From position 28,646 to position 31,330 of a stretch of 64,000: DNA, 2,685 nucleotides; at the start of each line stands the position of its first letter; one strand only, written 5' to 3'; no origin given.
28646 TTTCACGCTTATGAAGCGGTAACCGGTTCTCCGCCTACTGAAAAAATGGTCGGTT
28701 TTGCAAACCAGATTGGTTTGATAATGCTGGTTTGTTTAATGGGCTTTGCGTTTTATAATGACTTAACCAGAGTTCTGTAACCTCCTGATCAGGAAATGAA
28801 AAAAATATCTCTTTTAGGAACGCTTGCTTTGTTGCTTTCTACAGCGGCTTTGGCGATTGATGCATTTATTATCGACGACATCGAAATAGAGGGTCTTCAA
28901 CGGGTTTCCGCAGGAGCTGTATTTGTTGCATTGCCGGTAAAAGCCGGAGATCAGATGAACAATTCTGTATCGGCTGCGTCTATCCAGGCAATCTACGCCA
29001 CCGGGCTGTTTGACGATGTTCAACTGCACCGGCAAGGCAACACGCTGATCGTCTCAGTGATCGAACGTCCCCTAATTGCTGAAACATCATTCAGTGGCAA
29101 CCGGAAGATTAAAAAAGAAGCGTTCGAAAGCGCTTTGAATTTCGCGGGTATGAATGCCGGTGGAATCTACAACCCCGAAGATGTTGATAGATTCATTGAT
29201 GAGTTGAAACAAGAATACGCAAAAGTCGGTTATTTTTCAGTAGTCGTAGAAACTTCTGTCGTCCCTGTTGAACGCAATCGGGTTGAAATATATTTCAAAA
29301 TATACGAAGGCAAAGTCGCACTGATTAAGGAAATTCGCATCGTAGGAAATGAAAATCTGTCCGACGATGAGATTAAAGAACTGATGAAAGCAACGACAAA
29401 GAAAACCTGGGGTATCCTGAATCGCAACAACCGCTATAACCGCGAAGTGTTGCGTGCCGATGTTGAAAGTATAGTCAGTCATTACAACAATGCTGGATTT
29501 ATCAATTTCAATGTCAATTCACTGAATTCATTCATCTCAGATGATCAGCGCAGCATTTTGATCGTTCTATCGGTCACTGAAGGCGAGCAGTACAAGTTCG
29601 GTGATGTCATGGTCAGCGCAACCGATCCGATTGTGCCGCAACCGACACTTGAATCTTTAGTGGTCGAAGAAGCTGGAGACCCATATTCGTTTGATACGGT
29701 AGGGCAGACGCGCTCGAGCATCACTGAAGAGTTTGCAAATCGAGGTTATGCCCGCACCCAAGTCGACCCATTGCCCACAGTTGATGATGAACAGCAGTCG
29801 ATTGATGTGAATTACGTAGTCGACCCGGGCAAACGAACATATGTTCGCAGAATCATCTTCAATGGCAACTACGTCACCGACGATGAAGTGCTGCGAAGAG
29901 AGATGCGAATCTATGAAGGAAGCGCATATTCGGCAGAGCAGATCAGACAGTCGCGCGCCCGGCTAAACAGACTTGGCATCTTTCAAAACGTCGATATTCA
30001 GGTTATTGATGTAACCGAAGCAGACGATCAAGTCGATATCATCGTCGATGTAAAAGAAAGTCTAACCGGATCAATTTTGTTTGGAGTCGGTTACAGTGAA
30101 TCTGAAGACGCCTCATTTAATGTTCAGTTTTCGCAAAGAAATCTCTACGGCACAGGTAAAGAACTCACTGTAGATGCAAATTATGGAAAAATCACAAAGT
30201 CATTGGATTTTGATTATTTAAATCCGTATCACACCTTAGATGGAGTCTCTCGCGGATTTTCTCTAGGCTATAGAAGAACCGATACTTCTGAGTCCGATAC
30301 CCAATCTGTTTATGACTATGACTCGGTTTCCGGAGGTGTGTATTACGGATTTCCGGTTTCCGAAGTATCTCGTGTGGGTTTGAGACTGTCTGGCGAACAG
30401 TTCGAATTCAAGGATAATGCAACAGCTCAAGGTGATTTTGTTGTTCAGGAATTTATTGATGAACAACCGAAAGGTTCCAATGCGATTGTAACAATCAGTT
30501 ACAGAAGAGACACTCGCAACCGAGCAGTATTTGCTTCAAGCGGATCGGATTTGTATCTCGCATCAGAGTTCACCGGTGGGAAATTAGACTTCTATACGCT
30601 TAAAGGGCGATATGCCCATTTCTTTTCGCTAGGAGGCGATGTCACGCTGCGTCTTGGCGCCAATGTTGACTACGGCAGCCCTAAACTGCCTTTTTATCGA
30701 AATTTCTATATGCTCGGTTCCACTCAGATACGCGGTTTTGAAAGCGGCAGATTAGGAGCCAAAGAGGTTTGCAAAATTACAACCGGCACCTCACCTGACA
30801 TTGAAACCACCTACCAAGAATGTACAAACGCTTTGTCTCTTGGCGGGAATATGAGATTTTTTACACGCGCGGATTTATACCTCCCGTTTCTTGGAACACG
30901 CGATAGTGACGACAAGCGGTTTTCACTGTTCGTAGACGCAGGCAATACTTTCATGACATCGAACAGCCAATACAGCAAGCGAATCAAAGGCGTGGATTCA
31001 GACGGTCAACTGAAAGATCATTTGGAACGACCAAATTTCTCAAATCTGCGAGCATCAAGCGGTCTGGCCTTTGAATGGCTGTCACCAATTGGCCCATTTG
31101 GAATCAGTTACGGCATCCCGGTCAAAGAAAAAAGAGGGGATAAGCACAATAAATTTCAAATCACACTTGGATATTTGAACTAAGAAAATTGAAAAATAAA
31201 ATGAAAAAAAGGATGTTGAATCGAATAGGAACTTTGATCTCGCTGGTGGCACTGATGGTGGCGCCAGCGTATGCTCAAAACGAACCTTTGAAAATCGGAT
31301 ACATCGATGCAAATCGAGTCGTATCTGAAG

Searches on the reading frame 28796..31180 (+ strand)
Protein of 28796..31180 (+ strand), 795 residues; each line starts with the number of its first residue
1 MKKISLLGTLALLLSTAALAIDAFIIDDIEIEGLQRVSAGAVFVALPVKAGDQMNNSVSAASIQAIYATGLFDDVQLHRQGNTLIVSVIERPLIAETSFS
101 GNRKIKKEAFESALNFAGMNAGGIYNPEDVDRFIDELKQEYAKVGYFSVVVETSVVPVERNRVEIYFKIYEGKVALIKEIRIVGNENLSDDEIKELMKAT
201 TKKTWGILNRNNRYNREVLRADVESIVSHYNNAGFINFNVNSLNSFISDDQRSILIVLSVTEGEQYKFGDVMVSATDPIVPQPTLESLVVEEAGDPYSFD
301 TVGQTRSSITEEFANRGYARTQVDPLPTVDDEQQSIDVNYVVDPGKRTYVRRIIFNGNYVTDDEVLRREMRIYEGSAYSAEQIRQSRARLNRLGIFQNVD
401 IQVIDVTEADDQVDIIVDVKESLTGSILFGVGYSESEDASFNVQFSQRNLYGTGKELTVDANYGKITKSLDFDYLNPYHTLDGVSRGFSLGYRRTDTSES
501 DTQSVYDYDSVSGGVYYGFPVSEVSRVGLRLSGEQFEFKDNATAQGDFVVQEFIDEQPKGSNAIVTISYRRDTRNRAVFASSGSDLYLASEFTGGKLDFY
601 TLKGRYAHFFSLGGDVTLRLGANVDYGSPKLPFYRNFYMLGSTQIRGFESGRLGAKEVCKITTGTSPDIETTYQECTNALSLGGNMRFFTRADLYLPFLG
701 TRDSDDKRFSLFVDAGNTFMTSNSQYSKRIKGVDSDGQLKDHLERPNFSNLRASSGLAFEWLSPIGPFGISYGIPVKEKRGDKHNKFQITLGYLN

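Call 70: find_encoding_contigs(protein=window:28796-31180:+, flank=1000, max_places=3)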
Protein window:28796-31180:+ (795 aa): no gene with exactly this product is on record in the collection.
